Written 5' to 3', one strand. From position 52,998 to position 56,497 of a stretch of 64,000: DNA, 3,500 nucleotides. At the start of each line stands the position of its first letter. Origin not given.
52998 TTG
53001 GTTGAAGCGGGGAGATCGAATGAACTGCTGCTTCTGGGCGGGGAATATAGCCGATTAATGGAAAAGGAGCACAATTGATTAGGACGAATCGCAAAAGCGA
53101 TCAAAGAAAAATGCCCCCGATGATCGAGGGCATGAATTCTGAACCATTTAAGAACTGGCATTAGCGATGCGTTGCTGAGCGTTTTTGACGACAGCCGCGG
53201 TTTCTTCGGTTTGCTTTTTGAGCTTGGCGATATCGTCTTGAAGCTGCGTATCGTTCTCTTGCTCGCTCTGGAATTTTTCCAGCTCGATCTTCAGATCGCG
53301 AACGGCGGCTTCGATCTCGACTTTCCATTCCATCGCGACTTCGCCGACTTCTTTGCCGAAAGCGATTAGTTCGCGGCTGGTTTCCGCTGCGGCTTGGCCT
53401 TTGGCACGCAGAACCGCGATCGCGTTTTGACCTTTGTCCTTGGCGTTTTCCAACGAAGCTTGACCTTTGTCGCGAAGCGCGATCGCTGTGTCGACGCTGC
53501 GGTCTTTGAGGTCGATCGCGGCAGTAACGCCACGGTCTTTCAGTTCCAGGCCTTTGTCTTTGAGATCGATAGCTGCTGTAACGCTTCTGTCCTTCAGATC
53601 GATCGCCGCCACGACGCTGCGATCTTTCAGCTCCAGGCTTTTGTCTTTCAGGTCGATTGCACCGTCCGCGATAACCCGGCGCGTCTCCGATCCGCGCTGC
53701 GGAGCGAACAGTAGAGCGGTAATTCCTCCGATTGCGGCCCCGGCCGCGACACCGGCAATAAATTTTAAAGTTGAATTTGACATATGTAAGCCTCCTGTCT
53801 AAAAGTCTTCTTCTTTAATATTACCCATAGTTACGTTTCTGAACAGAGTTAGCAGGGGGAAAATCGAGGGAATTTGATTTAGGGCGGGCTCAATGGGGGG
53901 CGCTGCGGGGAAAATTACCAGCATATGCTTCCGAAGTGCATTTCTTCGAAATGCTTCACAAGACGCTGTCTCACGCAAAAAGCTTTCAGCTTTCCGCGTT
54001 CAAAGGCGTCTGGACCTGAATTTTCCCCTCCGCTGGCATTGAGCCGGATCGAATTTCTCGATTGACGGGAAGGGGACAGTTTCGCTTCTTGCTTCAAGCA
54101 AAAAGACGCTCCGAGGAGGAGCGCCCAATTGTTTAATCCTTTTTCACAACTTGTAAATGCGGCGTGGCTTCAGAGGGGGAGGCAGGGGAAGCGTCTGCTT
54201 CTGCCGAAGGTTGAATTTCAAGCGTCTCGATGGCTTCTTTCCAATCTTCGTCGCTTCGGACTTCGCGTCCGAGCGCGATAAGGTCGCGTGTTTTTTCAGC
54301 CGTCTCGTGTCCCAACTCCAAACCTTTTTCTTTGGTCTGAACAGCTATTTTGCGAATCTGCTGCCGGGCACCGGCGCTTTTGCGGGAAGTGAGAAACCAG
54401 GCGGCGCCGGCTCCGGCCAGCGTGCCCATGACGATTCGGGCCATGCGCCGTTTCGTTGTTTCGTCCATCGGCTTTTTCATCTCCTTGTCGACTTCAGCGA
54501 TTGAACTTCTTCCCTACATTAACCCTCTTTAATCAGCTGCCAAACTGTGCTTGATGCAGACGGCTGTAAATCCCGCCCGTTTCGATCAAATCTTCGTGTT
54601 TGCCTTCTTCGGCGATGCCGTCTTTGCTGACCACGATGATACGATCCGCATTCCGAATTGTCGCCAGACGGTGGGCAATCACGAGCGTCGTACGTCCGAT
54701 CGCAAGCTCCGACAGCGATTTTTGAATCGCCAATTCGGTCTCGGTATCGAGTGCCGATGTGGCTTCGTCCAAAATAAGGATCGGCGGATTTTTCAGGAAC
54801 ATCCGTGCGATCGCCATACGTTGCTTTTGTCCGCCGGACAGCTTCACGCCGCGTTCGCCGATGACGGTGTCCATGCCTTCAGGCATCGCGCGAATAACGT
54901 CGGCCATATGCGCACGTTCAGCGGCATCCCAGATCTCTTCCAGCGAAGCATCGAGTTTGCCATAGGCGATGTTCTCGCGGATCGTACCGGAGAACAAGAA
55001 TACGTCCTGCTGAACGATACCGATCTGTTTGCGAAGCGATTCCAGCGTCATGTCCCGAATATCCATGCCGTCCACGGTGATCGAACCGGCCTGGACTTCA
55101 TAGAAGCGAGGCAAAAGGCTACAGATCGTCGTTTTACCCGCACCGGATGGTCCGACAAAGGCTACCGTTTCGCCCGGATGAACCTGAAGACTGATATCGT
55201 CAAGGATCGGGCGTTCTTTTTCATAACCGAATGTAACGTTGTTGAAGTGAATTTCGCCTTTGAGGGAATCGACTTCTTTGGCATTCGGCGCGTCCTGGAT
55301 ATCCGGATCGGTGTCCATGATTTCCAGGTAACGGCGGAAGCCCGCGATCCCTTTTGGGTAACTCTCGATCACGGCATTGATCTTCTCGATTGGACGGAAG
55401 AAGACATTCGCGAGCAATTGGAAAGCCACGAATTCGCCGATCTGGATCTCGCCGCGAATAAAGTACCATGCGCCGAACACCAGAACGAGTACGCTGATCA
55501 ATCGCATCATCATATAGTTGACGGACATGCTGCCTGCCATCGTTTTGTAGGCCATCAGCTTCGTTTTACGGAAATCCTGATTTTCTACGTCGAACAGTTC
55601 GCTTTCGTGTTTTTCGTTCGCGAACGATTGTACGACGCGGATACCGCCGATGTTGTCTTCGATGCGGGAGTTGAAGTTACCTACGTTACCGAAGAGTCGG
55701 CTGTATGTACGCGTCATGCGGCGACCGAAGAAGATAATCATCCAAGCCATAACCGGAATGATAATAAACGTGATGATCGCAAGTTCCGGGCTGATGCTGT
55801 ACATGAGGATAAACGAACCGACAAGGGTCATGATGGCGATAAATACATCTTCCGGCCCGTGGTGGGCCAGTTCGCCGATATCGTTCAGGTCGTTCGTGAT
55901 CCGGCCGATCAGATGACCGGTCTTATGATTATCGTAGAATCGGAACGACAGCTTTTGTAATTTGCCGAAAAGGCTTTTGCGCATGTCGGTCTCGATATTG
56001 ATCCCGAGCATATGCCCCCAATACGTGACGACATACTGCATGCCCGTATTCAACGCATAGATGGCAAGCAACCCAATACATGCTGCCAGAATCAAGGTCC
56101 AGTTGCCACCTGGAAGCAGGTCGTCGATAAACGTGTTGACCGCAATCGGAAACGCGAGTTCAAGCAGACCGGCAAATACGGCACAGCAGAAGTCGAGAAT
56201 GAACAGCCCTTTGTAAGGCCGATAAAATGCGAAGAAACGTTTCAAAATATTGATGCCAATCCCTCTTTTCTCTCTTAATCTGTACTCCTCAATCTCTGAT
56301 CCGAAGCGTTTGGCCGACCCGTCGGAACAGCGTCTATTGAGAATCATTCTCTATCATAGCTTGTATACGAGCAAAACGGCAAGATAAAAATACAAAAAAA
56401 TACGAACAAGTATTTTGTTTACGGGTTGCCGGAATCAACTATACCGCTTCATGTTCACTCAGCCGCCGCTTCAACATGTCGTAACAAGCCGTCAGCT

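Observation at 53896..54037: Previously unannotated dispersed repeat family ('family 2') with a near-identical 55-nt hairpin core; four copies in this window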

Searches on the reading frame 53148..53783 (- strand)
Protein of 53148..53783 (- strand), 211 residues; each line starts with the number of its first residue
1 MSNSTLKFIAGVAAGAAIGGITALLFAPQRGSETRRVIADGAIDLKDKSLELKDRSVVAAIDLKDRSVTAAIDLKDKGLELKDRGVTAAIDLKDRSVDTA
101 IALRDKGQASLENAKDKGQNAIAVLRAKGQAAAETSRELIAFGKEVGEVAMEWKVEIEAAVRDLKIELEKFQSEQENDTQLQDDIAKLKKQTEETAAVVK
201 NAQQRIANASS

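Call 11: search_protein_families(library=pfam, proteins=[window:53148-53783:-], max_evalue=0.01)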
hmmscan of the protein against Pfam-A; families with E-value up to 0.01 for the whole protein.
window:53148-53783:- (211 aa): 1 family
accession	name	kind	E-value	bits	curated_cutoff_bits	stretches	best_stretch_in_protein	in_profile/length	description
PF12732.12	YtxH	-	1.6e-11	44.9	37.5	1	10-77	2-51/71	YtxH-like protein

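Call 23: find_encoding_contigs(protein=window:53148-53783:-, flank=3000, max_places=6)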
Protein window:53148-53783:- (211 aa): 1 contig read that carries it; 1 place shown.
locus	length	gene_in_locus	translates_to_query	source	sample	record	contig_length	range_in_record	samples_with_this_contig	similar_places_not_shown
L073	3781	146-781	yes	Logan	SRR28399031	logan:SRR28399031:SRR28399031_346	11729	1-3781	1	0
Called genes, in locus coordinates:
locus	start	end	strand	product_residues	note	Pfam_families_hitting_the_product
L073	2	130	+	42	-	?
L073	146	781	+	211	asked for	-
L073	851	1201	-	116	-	PF00005:ABC_tran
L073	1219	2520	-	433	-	PF00664:ABC_membrane, PF00005:ABC_tran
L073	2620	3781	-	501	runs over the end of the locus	-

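Call 24: find_homologous_proteins(query=window:53148-53783:-, max_evalue=1e-10)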
Query window:53148-53783:- (211 aa): 3 proteins with E <= 1e-10 among 8000 candidates.
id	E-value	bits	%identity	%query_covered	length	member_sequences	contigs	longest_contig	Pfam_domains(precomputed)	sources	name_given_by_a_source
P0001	1.5e-117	408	99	100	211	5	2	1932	PF12732.13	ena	-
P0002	2.3e-79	283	71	100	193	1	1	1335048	PF12732.13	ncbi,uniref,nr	ncbi:YtxH domain-containing protein [Saccharibacillus alkalitolerans]|uniref:General stress protein 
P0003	1.2e-75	271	71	99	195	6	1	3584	PF12732.13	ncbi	-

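Call 25: find_encoding_contigs(protein=P0002, flank=6000, max_places=3)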
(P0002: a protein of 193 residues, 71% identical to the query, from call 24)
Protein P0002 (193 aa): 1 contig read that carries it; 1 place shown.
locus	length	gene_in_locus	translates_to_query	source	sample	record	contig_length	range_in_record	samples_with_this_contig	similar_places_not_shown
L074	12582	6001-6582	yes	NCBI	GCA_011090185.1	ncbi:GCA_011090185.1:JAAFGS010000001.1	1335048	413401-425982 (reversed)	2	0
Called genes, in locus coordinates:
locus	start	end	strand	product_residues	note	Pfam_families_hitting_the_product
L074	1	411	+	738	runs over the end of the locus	PF13231:PMT_2, PF24878:YkcB_C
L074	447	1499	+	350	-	PF00535:Glycos_transf_2, PF10111:Glyco_tranf_2_2 (weak)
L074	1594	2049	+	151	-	PF13630:SdpI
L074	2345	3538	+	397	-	PF01411:tRNA-synt_2c, PF07973:tRNA_SAD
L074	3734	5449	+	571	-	PF00664:ABC_membrane, PF13748:ABC_membrane_3 (faint), PF00005:ABC_tran, PF02463:SMC_N (weak)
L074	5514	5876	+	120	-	PF12732:YtxH (weak)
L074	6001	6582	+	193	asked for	PF12732:YtxH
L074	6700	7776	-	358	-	PF00535:Glycos_transf_2, PF10111:Glyco_tranf_2_2, PF13641:Glyco_tranf_2_3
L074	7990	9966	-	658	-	PF00359:PTS_EIIA_2, PF02302:PTS_IIB, PF25554:PTS_EIIB_BC_N, PF02378:PTS_EIIC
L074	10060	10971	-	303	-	PF00294:PfkB, PF08543:Phos_pyr_kin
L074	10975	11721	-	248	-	PF00392:GntR (faint), PF08220:HTH_DeoR, PF00455:DeoRC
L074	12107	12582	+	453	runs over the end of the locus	PF00989:PAS (weak), PF13188:PAS_8 (faint), PF08448:PAS_4, PF00989:PAS, PF13426:PAS_9 (weak), PF08447:PAS_3, PF00990:GGDEF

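Call 26: find_encoding_contigs(protein=P0003, flank=6000, max_places=3)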
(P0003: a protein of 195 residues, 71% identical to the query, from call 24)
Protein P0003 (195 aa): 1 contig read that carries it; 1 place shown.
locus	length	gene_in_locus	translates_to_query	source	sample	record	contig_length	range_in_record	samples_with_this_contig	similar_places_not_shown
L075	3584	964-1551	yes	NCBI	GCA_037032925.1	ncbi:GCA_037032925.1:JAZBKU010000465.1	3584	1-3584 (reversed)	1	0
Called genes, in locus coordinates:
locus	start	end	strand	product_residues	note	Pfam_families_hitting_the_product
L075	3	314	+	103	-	?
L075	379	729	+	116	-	PF12732:YtxH (weak)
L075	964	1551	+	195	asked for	PF12732:YtxH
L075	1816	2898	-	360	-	PF00535:Glycos_transf_2, PF10111:Glyco_tranf_2_2, PF13641:Glyco_tranf_2_3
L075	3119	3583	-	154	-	?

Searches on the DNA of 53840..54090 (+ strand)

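Call 31: search_rna_families(source=window, start=53840, end=54090, threshold=evalue, max_evalue=10)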
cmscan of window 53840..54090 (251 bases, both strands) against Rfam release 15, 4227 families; matches with E-value up to 10: 1.
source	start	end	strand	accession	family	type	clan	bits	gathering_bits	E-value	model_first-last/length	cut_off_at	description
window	53842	53921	+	RF02207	WT1-AS_5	Gene; lncRNA;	-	12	80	1.2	1-79/79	no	WT1 antisense RNA conserved region 5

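Call 41: search_dna_similar(query=window:53854-54082:+, collection=phages, mode=distant, max_evalue=0.001, max_rows=15)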
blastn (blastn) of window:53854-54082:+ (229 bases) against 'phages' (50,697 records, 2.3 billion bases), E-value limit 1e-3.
No match.

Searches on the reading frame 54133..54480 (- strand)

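Call 11: search_protein_families(library=pfam, proteins=[window:54133-54480:-], max_evalue=0.01)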
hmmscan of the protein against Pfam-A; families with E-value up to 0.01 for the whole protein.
window:54133-54480:- (115 aa): 1 family
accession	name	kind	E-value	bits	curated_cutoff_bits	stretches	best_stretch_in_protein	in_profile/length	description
PF12732.12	YtxH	-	2.3e-05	25.2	37.5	1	16-67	4-55/71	YtxH-like protein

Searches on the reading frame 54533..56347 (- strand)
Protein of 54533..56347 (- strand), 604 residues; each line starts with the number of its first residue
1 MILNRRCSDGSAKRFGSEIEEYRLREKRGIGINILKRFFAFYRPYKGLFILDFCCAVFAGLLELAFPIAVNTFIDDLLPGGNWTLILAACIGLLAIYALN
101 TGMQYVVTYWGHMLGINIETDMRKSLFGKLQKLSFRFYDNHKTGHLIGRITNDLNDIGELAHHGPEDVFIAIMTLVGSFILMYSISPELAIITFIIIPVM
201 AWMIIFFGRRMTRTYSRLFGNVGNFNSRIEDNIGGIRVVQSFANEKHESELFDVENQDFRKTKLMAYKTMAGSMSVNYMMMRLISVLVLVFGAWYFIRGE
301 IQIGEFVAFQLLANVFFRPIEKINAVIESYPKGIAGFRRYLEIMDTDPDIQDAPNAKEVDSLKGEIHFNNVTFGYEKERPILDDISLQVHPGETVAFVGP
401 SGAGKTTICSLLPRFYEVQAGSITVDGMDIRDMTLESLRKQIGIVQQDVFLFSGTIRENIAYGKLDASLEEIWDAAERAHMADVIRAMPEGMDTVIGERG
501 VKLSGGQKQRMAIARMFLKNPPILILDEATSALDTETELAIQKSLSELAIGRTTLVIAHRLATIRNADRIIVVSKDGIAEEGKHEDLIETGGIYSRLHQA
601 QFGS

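Call 11: search_protein_families(library=pfam, proteins=[window:54533-56347:-], max_evalue=0.01)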
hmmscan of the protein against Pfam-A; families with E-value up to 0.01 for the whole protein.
window:54533-56347:- (604 aa): 7 families
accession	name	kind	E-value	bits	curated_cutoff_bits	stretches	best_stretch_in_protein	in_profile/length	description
PF00664.28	ABC_membrane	-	1.8e-57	195.5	28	1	50-319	2-273/274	ABC transporter transmembrane region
PF00005.33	ABC_tran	-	8.6e-36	124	25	1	382-531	1-137/137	ABC transporter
PF02463.25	SMC_N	-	3.1e-08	33.7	40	1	421-575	109-213/220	RecF/RecN/SMC N terminal domain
PF13748.11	ABC_membrane_3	-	2e-06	27.9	27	1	163-229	115-180/237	ABC transporter transmembrane region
PF00270.35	DEAD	-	0.0026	17.9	26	1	388-549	10-146/167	DEAD/DEAH box helicase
PF13401.12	AAA_22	-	0.0029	18.4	27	0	395-440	8-52/130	AAA domain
PF00004.35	AAA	-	0.0041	18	21.2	0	396-495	2-38/131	ATPase family associated with various cellular activities (AAA)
